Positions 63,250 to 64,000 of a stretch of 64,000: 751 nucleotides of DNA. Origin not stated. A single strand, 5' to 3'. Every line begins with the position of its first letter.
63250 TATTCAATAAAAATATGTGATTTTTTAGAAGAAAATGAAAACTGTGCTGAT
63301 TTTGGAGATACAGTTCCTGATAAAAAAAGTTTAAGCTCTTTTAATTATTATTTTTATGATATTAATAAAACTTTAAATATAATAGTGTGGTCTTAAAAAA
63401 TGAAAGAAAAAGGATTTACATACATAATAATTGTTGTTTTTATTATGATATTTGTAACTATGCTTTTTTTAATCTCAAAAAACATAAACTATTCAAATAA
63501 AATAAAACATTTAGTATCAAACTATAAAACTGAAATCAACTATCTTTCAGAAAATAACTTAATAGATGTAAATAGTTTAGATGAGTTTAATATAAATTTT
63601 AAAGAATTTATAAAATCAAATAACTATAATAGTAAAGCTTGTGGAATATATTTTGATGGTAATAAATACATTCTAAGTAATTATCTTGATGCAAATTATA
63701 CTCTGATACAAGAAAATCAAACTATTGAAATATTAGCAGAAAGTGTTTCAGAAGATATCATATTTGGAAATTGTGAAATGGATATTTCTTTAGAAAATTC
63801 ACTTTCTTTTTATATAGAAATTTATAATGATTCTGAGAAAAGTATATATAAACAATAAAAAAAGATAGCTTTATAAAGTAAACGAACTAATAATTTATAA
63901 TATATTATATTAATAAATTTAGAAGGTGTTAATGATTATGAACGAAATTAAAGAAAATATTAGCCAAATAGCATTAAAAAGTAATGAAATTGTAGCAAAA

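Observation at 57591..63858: Cluster of N-terminally anchored large surface proteins ending in two small class III signal-peptide proteins, a possible second surface-appendage or S-layer locus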

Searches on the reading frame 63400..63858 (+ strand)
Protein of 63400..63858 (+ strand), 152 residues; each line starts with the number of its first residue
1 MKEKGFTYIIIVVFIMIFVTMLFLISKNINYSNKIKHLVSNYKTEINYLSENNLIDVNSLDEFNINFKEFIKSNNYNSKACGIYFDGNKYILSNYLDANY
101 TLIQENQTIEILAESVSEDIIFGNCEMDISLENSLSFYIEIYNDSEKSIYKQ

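Call 5: search_protein_families(library=pfam, proteins=[window:63400-63858:+], max_evalue=1)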
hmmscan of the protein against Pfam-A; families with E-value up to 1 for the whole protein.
window:63400-63858:+ (152 aa): 1 family
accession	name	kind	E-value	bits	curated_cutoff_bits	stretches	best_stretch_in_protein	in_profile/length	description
PF06480.20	FtsH_ext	-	0.89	10.2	25.5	0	7-66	3-55/103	FtsH Extracellular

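Call 6: search_protein_families(library=ncbifam, proteins=[window:63400-63858:+], max_evalue=1)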
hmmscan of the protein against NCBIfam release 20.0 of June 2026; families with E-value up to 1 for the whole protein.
window:63400-63858:+ (152 aa): 0 families

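Call 8: find_encoding_contigs(protein=window:63400-63858:+, flank=10000, max_places=6)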
Protein window:63400-63858:+ (152 aa): 24 contigs read that carry it; 2 places shown.
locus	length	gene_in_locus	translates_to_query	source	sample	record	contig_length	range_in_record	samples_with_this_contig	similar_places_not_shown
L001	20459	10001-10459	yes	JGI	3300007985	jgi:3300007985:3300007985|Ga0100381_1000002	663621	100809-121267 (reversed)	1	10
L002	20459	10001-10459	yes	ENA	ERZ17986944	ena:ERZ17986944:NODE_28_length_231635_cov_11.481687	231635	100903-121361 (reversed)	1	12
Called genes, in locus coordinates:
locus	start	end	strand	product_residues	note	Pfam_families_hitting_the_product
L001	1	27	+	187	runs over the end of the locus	PF00578:AhpC-TSA, PF08534:Redoxin, PF02630:SCO1-SenC (faint), PF10417:1-cysPrx_C (weak)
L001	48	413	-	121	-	PF25937:DUF7980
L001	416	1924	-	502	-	PF00587:tRNA-synt_2b, PF03129:HGTP_anticodon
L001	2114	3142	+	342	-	PF21238:Pus10_C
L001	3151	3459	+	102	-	PF03819:MazG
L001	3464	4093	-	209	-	PF22175:Ogg-HhH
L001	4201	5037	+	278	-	-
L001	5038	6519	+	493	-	-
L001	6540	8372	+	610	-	-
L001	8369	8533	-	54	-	PF03911:Sec61_beta (weak)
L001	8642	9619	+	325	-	-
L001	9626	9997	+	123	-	-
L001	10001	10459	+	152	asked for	-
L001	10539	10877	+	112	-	-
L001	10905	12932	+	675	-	PF00437:T2SSE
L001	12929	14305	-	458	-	-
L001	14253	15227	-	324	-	-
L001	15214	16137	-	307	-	PF00557:Peptidase_M24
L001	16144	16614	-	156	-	-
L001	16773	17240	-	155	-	PF03946:Ribosomal_L11_N, PF00298:Ribosomal_L11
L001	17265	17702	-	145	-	PF03439:Spt5-NGN, PF00467:KOW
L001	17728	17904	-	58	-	PF00584:SecE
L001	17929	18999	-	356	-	PF00091:Tubulin, PF12327:FtsZ_C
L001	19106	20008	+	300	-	PF01008:IF-2B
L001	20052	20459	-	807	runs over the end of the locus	PF03104:DNA_pol_B_exo1, PF10108:DNA_pol_B_exo2 (weak), PF00136:DNA_pol_B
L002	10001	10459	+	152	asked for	-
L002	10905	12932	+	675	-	PF00437:T2SSE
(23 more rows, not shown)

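Call 11: search_protein_families(library=pfam, proteins=[L001:10527-10877:+, L001:10905-12932:+, L001:12929-14305:-, L001:14253-15230:-, L001:16144-16653:-], max_evalue=1)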
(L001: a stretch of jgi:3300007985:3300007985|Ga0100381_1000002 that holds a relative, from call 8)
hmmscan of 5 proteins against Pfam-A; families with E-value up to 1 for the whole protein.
L001:10527-10877:+ (116 aa): 7 families
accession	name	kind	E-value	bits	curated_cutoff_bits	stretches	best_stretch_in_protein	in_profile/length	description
PF18394.6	TBK1_CCD1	-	0.0033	17.4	25.9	1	7-89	81-164/256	TANK-binding kinase 1 coiled-coil domain 1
PF17213.9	Hydin_ADK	-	0.086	13.4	27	1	4-88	34-119/196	Hydin Adenylate kinase-like domain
PF12725.13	DUF3810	-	0.094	12.5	28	1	28-105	77-146/311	Protein of unknown function (DUF3810)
PF06009.19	Laminin_II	-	0.11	13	33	1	4-49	53-98/138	Laminin Domain II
PF19745.5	FUT8_N_cat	-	0.2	10.8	27.6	1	5-109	45-148/499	Alpha-(1,6)-fucosyltransferase N- and catalytic domains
PF12325.13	TMF_TATA_bd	-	0.25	11.9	29.1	1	13-108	19-113/115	TATA element modulatory factor 1 TATA binding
PF09182.16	PuR_N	-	0.27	11.6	24.6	1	18-57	16-55/70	Bacterial purine repressor, N-terminal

L001:10905-12932:+ (675 aa): 3 families
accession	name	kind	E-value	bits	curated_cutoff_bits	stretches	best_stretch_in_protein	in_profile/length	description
PF00437.27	T2SSE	-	1.4e-31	110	24.9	1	325-552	45-273/370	Type II/IV secretion system protein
PF14069.11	SpoVIF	-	0.0087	16.1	27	1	225-276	12-63/72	Stage VI sporulation protein F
PF00005.33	ABC_tran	-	0.16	13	25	1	410-443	12-45/137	ABC transporter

L001:12929-14305:- (458 aa): 9 families
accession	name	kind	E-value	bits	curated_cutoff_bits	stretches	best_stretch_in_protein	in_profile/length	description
PF17359.7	DUF5385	-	0.0018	18.4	25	1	408-448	1-41/217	Family of unknown function (DUF5385)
PF15102.11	TMEM154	-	0.0036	17.6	30.3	1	386-456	38-111/153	TMEM154 protein family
PF16927.11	HisKA_7TM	-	0.014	15.7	28.6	1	3-53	33-83/224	N-terminal 7TM region of histidine kinase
PF25184.1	YxzE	-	0.081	14.4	40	1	415-445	4-34/65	YxzE-like putative bacteriocin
PF13273.12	DUF4064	-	0.14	12.8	32.1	1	405-436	54-85/102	Protein of unknown function (DUF4064)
PF14575.11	EphA2_TM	-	0.18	12.9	28.9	1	416-449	7-42/74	Ephrin type-A receptor 2 transmembrane domain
PF14523.12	Syntaxin_2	-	0.25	11.8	26.5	1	139-244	6-105/134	Syntaxin-like protein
PF06143.16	Baculo_11_kDa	-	0.55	10.3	28.4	1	415-444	43-72/84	Baculovirus 11 kDa family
PF14264.12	Glucos_trans_II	-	0.6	9.6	30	1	375-440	211-270/317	Glucosyl transferase GtrII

L001:14253-15230:- (325 aa): 0 families

L001:16144-16653:- (169 aa): 0 families

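Call 13: find_related_loci(query=L001:10905-12932:+, collection=genome_contigs, flank=10000)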
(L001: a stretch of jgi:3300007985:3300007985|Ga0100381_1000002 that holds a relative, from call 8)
Query L001:10905-12932:+ (675 aa) in genome_contigs; peptide patterns used: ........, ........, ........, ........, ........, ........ (x = any residue, [..] = any of these).
229 stretches matched a pattern; 6 encode a relative of the query (tblastn E <= 1e-3); 6 distinct loci.
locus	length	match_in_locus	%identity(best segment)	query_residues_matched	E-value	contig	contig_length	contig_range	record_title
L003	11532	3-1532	97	166-675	0e+0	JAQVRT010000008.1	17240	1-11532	MAG: Candidatus ainarchaeum sp. isolate STF1_257 NODE_8617_length_17240_cov_6.104482_Sandtown_F1, whole genome shotgun s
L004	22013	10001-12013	66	1-672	0e+0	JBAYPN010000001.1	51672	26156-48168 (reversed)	MAG: archaeon isolate SO_2016_LW2_139 scaffold01020_LW138R_2016, whole genome shotgun sequence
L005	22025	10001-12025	73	1-675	0e+0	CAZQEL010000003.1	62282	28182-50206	MAG TPA_asm: uncultured archaeon isolate SRP191223_co1_16 genome assembly, contig: NODE_264_length_62282_cov_6.758561, w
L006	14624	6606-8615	57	1-670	0e+0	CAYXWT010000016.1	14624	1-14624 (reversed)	MAG TPA_asm: uncultured archaeon isolate SRP191223_co1_94 genome assembly, contig: NODE_4328_length_14624_cov_22.188688,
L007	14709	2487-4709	71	1-670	0e+0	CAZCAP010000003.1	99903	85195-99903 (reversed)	MAG TPA_asm: uncultured archaeon isolate SRP178699_co1_70 genome assembly, contig: NODE_125_length_99903_cov_42.055635,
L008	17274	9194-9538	31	409-533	2e-8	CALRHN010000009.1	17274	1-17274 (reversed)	MAG: Candidatus Nomurabacteria bacterium isolate Ike-100m-35 genome assembly, contig: Ike-100-c1171, whole genome shotgu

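Call 14: search_solved_structures(query=L001:10905-12932:+, max_evalue=0.001)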
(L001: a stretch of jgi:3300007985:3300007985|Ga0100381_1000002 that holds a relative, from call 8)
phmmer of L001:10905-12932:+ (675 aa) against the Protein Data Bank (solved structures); distinct sequences matched with E-value up to 0.001: 22.
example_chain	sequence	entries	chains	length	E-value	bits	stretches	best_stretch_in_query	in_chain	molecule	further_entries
2oap_1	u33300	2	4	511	1.8e-92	314.1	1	193-669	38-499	Type II secretion system protein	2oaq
4ii7_A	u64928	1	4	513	4e-65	223.7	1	192-601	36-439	FlaI ATPase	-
4ihq_A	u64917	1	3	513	2.3e-64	221.2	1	192-601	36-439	FlaI ATPase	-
8rkd_E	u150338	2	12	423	5.7e-39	137.3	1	245-575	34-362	Pilus assembly ATPase CpaF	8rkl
8rjf_A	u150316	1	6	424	5.7e-39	137.3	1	245-575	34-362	Pilus assembly ATPase CpaF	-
9e24_A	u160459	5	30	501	9.2e-39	136.6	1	245-575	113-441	CpaF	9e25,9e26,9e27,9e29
6bge_A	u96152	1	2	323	1.3e-15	60.2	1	338-535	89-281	VirB11-like protein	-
1g6o_A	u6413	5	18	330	1.4e-15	60.1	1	338-535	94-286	CAG-ALPHA | virB11 homolog | Cag-alfa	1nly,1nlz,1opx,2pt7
2gza_A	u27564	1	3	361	2.2e-10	42.9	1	331-533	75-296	Type IV secretion system protein VirB11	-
4pht_A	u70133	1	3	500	5.3e-06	28.4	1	356-548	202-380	General secretory pathway protein E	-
5zfr_A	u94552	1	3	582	1.1e-05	27.4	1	396-548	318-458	Type IV pilus biogenesis ATPase PilB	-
3jc8_Ba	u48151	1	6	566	1.1e-05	27.4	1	412-552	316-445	Type IV-A pilus assembly ATPase PilB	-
1p9r_A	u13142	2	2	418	1.6e-05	26.8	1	359-548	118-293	General secretion pathway protein E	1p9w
5tsg_B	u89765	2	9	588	2.6e-05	26.1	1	399-548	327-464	Type IV pilus biogenesis ATPase PilB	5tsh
6olj_C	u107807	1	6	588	2.6e-05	26.1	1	399-548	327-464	Type IV pilus biogenesis ATPase PilB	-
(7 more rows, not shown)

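Call 31: find_related_loci(query=A2, collection=metagenome_contigs, flank=10000)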
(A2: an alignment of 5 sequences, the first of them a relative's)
Query A2 (675 aa) in metagenome_contigs; peptide patterns used: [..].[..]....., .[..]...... (x = any residue, [..] = any of these).
198 stretches matched a pattern; 36 encode a relative of the query (tblastn E <= 1e-3); 36 distinct loci.
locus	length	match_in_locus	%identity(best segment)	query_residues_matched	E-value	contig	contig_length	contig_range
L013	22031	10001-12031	93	1-675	0e+0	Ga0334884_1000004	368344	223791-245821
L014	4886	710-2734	73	1-675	0e+0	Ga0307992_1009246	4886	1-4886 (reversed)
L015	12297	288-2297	67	1-672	0e+0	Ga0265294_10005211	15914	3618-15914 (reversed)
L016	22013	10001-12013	66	1-672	0e+0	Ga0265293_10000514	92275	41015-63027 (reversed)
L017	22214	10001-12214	59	1-670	0e+0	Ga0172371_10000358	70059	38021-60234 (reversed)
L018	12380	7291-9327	60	1-670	0e+0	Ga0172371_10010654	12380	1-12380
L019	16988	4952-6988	60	1-670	0e+0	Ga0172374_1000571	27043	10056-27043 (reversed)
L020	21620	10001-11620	71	136-670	0e+0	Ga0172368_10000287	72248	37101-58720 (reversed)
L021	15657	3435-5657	71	1-670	0e+0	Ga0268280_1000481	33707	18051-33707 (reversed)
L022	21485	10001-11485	76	173-670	0e+0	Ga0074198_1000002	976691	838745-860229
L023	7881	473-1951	75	175-670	0e+0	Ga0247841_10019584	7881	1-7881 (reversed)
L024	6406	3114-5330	74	1-670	0e+0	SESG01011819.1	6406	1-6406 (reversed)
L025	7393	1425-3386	58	1-670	0e+0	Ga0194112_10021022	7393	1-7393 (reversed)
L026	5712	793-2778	58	1-671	0e+0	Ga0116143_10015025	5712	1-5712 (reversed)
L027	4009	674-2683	56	1-667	0e+0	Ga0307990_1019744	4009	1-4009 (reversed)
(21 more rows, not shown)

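Call 43: search_protein_families(library=pfam, alignment_id=A3, max_evalue=10)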
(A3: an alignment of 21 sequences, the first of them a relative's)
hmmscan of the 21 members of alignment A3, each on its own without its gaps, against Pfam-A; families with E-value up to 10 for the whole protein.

A. member 1, L001:14253-15230:- (325 aa): 0 families

B. families by the number of members that match (of 21 scanned): 15 families
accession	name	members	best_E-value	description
PF15786.10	PET117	6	0.0038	PET assembly of cytochrome c oxidase, mitochondrial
PF16327.10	CcmF_C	2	0.014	Cytochrome c-type biogenesis protein CcmF C-terminal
PF08354.15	Fas1-AflB-like_hel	2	0.15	Fatty acid synthase subunit beta/Fas1-like, helical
PF12553.13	DUF3742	1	0.00063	Protein of unknown function (DUF3742)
PF07264.17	EI24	1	0.0087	Sulfate transporter CysZ/Etoposide-induced protein 2.4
PF19529.4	DUF6057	1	0.009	Family of unknown function (DUF6057)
PF23600.1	DUF7139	1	0.15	Domain of unknown function (DUF7139)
PF07587.16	PSD1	1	0.32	Protein of unknown function (DUF1553)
PF17504.7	DUF5436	1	0.59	Family of unknown function (DUF5436)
PF18169.6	SLATT_6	1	0.6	SMODS and SLOG-associating 2TM effector domain 6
PF12339.13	DNAJ_related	1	0.62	DNA-J related protein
PF15487.11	FAM220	1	0.83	FAM220 family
PF03908.18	Sec20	1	2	Sec20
PF07172.16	GRP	1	2.1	Glycine rich protein family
PF14256.11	YwiC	1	5.1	YwiC-like protein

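Call 44: search_solved_structures(query=A3, max_evalue=10)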
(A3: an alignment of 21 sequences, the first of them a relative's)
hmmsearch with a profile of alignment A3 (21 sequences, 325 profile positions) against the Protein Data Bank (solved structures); distinct sequences matched with E-value up to 10: 5.
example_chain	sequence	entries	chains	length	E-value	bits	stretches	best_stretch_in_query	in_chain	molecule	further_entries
1scm_B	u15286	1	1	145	1.9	10.8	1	221-271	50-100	MYOSIN REGULATORY LIGHT CHAIN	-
3n6o_A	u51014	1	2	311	4.1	9.7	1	184-259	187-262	guanine nucleotide exchange factor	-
4mxp_A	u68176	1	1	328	5.3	9.3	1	184-259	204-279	Defects in Rab1 recruitment protein A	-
3l0m_A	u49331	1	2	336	5.5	9.3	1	184-259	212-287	DrrA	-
9hnh_A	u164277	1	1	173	9.7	8.5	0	223-282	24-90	Chains: A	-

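Call 50: find_homologous_proteins(query=L001:14253-15227:-, max_evalue=0.001)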
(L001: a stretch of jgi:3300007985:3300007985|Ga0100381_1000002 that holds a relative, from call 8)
Query L001:14253-15227:- (324 aa): 25 proteins with E <= 0.001 among 8000 candidates.
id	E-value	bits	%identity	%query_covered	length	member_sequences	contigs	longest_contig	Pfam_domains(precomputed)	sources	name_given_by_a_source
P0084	1.6e-194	663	100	100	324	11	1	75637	-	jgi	-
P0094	1.2e-160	552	82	100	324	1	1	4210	-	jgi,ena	-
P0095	4.3e-139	481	72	98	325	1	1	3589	-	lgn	-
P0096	4.9e-139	481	71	100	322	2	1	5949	-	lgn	-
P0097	1.2e-127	444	72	93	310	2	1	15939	-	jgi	-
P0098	4.3e-127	442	63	100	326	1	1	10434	-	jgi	jgi:flagellar biosynthesis protein FlhB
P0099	1.8e-126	440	63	100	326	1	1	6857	-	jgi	jgi:hypothetical protein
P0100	5.1e-125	435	65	98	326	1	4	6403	-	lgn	-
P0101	6.0e-125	435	65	98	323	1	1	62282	-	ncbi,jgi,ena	jgi:hypothetical protein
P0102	6.0e-124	432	64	98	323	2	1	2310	-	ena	-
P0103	2.2e-117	410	63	95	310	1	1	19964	-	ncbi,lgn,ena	-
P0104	3.5e-102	360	55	98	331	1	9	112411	-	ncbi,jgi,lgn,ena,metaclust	metaclust:\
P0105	2.9e-96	341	51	97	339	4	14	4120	-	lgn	-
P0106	2.2e-95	338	51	98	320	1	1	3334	-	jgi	jgi:hypothetical protein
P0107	4.1e-94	334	52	94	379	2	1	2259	-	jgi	-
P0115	1.4e-62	230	40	98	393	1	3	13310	-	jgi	jgi:hypothetical protein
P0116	7.7e-59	218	35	100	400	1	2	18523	-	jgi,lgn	jgi:cell division protein FtsB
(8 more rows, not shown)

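Call 53: find_encoding_contigs(protein=P0116, flank=10000, max_places=2)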
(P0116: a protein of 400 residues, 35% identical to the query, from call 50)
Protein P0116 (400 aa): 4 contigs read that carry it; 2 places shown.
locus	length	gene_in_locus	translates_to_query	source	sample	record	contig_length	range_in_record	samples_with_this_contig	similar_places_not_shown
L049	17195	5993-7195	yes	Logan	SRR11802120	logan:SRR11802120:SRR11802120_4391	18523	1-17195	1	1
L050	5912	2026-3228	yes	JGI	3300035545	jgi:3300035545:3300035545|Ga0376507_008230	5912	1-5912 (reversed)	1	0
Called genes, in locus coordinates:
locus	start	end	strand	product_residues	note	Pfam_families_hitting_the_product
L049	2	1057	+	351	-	?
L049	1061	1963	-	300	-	PF01008:IF-2B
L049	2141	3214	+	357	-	PF00091:Tubulin, PF12327:FtsZ_C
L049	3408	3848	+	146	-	PF03439:Spt5-NGN, PF00467:KOW (weak)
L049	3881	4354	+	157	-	PF03946:Ribosomal_L11_N, PF00298:Ribosomal_L11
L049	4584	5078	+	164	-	-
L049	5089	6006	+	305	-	PF00557:Peptidase_M24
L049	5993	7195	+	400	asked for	-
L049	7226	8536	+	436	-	-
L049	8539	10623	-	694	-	PF00437:T2SSE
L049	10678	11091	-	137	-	-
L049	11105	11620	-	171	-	-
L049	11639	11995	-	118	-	-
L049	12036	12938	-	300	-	-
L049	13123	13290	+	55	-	-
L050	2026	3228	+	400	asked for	-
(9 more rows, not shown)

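Call 54: find_encoding_contigs(protein=P0115, flank=10000, max_places=2)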
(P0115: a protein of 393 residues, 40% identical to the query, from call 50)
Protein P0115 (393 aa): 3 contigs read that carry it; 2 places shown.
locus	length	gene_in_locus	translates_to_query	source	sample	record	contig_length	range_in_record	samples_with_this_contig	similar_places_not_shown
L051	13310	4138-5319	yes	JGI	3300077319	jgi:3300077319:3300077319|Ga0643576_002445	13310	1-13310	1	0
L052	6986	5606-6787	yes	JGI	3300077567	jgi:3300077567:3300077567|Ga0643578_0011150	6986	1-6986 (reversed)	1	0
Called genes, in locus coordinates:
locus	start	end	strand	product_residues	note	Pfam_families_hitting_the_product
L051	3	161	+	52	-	?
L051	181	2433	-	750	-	PF04851:ResIII, PF00270:DEAD, PF00271:Helicase_C, PF21280:Helicase_dom4_arc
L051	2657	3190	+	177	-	-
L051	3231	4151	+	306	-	PF00557:Peptidase_M24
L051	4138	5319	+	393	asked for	-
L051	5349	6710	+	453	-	-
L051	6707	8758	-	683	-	PF00437:T2SSE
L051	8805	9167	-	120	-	-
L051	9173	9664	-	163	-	-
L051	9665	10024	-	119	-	-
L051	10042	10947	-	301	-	-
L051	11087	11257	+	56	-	-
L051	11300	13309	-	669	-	?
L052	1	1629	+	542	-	?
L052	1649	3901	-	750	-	PF04851:ResIII, PF00270:DEAD, PF00271:Helicase_C, PF21280:Helicase_dom4_arc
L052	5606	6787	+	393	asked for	-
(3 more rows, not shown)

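Call 58: search_protein_families(library=pfam, alignment_id=A5, max_evalue=0.01)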
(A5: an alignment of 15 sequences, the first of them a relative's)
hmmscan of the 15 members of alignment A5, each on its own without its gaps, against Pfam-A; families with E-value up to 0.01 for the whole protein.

A. member 1, L001:6540-8372:+ (610 aa): 0 families

B. families by the number of members that match (of 15 scanned): 2 families
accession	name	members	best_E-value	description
PF10102.14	DUF2341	6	5.9e-19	Domain of unknown function (DUF2341)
PF13385.13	Laminin_G_3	2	1.5e-24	Concanavalin A-like lectin/glucanases superfamily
